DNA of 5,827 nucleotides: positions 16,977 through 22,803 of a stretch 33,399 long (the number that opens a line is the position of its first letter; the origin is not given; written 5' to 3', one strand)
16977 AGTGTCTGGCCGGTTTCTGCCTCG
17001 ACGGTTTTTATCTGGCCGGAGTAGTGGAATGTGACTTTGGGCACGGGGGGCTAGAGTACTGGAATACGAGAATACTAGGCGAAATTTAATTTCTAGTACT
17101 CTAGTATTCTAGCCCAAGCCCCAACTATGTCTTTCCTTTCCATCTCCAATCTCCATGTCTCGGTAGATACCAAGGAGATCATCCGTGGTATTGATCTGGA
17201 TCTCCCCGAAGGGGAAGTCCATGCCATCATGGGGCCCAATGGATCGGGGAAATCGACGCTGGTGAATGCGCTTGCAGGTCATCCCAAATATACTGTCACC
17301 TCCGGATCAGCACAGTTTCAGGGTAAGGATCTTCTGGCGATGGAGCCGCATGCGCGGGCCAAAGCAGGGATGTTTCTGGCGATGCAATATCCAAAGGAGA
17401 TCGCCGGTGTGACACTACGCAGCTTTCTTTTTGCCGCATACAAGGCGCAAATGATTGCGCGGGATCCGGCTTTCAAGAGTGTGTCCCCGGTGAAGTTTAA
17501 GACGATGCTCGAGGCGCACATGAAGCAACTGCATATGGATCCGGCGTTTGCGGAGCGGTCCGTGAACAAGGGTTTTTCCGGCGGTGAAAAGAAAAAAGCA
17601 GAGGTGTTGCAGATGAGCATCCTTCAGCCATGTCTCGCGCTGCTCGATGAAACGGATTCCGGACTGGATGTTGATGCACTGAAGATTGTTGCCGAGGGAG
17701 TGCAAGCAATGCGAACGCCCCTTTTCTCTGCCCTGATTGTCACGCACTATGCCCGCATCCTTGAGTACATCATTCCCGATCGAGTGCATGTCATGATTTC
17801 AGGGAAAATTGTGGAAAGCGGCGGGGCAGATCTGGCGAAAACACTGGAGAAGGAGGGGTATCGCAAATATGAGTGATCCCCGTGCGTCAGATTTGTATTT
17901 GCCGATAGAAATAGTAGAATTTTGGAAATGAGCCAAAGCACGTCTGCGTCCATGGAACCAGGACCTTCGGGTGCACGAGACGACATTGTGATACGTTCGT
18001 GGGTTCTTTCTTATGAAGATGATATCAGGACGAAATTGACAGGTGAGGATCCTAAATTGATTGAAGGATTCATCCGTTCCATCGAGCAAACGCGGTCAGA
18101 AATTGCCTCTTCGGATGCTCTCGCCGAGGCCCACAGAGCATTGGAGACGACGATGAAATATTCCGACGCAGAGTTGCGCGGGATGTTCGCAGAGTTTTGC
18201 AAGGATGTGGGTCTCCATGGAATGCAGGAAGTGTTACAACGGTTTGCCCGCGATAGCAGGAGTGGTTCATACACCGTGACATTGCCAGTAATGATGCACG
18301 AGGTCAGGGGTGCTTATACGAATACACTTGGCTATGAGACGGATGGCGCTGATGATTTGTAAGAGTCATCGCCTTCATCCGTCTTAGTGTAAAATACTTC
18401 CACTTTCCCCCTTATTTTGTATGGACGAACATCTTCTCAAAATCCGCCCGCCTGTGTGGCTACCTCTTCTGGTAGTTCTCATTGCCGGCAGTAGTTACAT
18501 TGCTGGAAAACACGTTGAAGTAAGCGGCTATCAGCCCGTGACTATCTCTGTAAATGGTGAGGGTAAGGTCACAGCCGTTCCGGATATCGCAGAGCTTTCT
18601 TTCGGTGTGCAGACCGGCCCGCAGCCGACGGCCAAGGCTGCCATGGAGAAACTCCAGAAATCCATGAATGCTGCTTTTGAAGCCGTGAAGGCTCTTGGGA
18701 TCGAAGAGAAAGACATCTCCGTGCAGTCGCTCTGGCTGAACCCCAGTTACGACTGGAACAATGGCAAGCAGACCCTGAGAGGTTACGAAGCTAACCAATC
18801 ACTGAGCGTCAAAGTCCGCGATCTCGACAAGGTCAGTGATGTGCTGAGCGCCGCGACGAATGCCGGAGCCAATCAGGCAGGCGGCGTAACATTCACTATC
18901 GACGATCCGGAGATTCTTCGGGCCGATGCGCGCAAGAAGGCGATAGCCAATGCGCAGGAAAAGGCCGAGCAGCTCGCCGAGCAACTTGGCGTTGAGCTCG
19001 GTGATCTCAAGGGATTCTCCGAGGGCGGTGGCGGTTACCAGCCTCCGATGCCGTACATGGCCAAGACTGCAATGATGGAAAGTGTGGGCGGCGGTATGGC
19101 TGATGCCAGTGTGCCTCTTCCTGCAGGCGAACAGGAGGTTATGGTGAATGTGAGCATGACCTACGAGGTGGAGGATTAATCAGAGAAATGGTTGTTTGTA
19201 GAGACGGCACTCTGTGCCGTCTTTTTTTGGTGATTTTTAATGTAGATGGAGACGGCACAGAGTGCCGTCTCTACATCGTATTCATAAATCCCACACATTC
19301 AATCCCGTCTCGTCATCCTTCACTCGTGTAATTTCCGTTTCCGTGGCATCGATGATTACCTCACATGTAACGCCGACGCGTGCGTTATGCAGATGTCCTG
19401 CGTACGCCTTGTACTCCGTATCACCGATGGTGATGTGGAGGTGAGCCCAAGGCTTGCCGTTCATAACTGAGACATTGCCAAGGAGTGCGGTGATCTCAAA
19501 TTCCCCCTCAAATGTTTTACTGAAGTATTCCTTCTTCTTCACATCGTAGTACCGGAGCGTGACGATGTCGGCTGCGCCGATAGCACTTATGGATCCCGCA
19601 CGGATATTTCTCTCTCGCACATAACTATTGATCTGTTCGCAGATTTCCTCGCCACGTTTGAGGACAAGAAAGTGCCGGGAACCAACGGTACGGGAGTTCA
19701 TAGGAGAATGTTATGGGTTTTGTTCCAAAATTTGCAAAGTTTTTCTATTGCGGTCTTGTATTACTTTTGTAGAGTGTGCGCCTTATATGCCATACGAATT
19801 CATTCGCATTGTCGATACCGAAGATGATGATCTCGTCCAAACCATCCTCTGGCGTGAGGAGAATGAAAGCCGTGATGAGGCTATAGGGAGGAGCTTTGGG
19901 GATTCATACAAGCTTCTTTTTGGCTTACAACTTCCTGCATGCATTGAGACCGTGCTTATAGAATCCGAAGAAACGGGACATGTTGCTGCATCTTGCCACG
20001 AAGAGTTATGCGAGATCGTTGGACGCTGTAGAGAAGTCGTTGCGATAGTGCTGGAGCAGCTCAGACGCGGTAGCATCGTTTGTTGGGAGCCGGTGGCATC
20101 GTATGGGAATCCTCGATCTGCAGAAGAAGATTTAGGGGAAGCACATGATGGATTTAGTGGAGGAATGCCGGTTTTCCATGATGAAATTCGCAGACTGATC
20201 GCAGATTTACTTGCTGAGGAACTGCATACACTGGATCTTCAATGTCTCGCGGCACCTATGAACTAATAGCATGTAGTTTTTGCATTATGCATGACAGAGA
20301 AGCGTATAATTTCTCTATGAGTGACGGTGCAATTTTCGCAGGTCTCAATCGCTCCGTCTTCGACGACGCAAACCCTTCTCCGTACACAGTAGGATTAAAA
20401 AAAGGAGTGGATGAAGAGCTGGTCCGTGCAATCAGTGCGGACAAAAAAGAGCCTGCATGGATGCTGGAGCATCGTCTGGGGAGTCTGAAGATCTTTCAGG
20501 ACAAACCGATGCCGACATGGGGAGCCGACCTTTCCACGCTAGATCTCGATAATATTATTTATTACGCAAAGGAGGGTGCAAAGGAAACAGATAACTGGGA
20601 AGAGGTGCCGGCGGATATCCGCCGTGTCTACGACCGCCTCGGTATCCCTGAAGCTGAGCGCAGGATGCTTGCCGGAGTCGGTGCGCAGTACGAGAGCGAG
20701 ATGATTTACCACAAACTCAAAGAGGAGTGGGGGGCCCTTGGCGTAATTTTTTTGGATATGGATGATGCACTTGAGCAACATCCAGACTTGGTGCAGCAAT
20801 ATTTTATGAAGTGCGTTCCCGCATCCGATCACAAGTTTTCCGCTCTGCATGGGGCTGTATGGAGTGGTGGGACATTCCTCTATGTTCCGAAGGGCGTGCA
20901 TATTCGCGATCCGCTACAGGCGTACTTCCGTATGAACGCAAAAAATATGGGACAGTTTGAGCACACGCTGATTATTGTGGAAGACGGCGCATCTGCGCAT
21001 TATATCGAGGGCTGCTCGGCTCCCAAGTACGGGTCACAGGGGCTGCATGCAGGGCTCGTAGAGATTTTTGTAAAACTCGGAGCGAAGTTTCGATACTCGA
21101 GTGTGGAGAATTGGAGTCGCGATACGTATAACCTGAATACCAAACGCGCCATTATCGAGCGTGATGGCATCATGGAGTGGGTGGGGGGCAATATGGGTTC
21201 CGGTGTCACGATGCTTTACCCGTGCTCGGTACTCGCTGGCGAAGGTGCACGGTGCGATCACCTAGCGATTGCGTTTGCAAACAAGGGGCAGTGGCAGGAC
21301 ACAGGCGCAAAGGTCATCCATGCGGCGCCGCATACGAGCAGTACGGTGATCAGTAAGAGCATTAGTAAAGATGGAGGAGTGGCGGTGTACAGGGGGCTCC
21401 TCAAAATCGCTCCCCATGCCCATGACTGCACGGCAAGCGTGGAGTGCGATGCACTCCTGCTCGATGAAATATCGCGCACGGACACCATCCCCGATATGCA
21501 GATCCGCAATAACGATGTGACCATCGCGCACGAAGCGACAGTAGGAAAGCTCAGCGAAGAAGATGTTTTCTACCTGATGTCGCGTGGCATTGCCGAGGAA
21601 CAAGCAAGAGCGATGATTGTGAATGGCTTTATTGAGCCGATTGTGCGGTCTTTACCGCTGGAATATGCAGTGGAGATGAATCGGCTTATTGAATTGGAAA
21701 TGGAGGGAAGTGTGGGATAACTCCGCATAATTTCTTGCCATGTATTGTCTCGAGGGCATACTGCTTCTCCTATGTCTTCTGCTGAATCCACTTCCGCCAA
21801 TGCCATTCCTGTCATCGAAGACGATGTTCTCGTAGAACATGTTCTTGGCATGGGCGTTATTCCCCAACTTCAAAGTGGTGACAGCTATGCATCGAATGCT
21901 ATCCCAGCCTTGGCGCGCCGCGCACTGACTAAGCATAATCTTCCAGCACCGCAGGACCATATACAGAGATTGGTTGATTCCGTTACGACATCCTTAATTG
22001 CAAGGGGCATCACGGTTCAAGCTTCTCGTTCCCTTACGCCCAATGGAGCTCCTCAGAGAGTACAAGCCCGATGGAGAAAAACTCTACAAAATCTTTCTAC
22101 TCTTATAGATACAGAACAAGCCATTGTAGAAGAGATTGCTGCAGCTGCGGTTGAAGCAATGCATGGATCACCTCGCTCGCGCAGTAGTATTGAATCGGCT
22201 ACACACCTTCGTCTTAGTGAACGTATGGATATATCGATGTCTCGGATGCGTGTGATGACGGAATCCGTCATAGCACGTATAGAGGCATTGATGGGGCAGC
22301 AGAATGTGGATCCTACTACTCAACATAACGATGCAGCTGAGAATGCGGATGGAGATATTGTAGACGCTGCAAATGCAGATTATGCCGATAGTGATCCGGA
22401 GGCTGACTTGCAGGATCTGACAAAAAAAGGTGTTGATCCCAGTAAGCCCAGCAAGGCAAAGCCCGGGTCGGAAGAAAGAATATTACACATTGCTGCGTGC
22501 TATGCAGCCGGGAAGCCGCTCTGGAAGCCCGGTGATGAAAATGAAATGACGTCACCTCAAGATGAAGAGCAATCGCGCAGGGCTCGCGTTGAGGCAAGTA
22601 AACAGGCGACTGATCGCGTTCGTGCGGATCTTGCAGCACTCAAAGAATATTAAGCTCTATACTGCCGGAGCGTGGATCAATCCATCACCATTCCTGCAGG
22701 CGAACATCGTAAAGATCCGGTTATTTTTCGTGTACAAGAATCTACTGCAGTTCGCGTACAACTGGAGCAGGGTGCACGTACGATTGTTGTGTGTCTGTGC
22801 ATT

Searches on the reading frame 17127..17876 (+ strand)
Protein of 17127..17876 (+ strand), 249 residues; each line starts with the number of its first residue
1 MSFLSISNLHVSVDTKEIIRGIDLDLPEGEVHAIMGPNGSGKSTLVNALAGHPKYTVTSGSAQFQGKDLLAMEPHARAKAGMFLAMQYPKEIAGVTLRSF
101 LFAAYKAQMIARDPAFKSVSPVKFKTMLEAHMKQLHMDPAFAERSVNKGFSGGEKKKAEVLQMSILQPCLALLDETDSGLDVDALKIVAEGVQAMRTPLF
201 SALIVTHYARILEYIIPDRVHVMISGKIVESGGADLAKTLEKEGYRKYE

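Call 80: search_protein_families(library=pfam, proteins=[window:17127-17876:+], max_evalue=0.00001)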
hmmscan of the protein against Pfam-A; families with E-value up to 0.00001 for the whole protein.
window:17127-17876:+ (249 aa): 2 families
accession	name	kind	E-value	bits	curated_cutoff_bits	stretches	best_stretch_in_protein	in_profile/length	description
PF00005.33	ABC_tran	-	1.3e-21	78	25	1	20-176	2-135/137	ABC transporter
PF02463.25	SMC_N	-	1e-08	35.4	40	0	30-49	25-44/220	RecF/RecN/SMC N terminal domain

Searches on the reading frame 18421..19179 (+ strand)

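Call 84: search_protein_families(library=padloc, proteins=[window:18421-19179:+], max_evalue=0.01)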
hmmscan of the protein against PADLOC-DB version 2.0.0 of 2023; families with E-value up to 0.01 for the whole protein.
window:18421-19179:+ (252 aa): 0 families

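Call 85: search_protein_families(library=ncbifam, proteins=[window:18421-19179:+], max_evalue=0.01)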
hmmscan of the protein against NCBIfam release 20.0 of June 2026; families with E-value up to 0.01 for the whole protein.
window:18421-19179:+ (252 aa): 1 family
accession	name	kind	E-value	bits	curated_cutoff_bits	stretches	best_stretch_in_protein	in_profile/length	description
NF008299.0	PRK11087.1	equivalog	9.1e-34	116.9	249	1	40-207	30-197/238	oxidative stress defense protein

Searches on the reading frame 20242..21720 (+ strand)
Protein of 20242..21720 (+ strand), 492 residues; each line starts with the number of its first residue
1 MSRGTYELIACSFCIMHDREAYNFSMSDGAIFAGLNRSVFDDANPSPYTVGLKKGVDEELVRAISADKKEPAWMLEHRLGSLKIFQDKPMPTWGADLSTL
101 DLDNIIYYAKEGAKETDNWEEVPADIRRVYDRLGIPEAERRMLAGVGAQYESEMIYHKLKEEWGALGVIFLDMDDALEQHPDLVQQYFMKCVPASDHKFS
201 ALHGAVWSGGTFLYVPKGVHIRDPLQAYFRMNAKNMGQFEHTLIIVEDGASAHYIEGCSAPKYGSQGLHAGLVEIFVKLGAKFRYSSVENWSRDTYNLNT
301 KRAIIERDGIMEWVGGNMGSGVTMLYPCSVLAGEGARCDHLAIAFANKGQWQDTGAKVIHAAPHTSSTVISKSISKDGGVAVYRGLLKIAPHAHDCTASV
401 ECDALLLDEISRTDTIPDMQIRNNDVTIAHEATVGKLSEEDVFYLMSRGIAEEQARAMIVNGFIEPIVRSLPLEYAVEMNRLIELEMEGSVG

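Call 9: search_protein_families(library=pfam, proteins=[window:20242-21720:+], max_evalue=0.01)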
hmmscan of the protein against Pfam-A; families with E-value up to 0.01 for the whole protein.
window:20242-21720:+ (492 aa): 2 families
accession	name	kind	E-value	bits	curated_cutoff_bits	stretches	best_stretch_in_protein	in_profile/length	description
PF01458.23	SUFBD_core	-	5.2e-86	288.3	27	1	229-463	1-232/232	SUF system FeS cluster assembly, SufBD core domain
PF19295.5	SufBD_N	-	3.6e-09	36.9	23.5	1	165-226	110-171/172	SufBD protein N-terminal region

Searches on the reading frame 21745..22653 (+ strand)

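Call 9: search_protein_families(library=pfam, proteins=[window:21745-22653:+], max_evalue=0.01)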
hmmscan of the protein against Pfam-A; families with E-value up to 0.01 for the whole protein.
window:21745-22653:+ (302 aa): 1 family
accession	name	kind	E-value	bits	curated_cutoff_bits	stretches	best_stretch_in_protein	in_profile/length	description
PF15011.11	CA109-like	-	0.0043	17.4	27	1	105-170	11-77/161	Ribosome biogenesis protein C1orf109-like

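Call 84: search_protein_families(library=padloc, proteins=[window:21745-22653:+], max_evalue=0.01)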
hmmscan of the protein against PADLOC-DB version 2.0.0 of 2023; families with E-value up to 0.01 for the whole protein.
window:21745-22653:+ (302 aa): 0 families

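Call 85: search_protein_families(library=ncbifam, proteins=[window:21745-22653:+], max_evalue=0.01)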
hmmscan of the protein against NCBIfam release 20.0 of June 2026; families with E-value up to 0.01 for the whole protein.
window:21745-22653:+ (302 aa): 0 families
